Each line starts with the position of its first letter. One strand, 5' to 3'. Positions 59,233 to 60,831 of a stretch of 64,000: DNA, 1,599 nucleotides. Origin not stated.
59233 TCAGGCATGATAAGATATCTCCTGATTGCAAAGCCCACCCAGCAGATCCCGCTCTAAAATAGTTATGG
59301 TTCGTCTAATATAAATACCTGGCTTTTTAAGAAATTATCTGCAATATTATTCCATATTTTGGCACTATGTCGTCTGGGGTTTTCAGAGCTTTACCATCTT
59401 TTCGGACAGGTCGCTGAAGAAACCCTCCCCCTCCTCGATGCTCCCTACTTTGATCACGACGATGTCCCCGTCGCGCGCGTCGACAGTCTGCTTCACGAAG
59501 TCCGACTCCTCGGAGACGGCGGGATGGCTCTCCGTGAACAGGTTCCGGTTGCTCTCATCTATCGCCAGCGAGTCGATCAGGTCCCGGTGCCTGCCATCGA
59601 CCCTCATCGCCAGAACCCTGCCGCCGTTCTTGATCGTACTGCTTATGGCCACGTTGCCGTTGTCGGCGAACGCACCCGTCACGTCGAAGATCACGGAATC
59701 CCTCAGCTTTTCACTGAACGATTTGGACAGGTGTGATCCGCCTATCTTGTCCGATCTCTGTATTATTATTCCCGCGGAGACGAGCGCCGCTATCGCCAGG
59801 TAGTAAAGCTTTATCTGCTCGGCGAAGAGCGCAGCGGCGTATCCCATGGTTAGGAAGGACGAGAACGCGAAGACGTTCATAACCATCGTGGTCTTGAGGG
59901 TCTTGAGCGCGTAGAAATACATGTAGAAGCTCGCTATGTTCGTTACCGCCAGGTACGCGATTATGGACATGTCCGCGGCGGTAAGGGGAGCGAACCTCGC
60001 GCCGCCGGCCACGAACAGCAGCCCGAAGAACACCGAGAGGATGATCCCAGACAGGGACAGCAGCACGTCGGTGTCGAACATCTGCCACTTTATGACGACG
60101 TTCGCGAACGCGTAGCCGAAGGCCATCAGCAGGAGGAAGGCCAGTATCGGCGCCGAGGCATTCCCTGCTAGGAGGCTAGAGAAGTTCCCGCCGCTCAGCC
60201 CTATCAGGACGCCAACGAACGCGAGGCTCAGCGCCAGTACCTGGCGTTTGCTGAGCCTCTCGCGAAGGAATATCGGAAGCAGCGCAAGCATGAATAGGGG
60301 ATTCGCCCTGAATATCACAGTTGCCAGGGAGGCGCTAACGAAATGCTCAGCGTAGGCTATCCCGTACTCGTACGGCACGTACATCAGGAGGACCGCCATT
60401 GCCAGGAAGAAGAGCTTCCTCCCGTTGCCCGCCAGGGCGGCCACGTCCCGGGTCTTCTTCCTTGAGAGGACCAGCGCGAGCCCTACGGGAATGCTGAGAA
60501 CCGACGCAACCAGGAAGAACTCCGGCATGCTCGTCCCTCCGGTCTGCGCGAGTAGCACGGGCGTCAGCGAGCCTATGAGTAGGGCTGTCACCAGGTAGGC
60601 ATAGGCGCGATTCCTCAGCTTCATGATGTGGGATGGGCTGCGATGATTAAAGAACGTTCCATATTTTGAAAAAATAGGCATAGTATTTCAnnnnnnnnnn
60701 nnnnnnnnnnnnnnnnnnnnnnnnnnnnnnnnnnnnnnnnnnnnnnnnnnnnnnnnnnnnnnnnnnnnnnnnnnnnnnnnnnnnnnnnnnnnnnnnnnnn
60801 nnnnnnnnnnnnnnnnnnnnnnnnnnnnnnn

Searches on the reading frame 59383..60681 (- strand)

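Call 83: search_protein_families(library=pfam, proteins=[window:59383-60681:-], max_evalue=0.001)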
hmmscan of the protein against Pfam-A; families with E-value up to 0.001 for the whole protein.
window:59383-60681:- (432 aa): 1 family
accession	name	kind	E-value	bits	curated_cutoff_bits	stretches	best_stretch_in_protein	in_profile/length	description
PF00892.27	EamA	-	1.5e-17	64.6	28.2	2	28-160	5-132/135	EamA-like transporter family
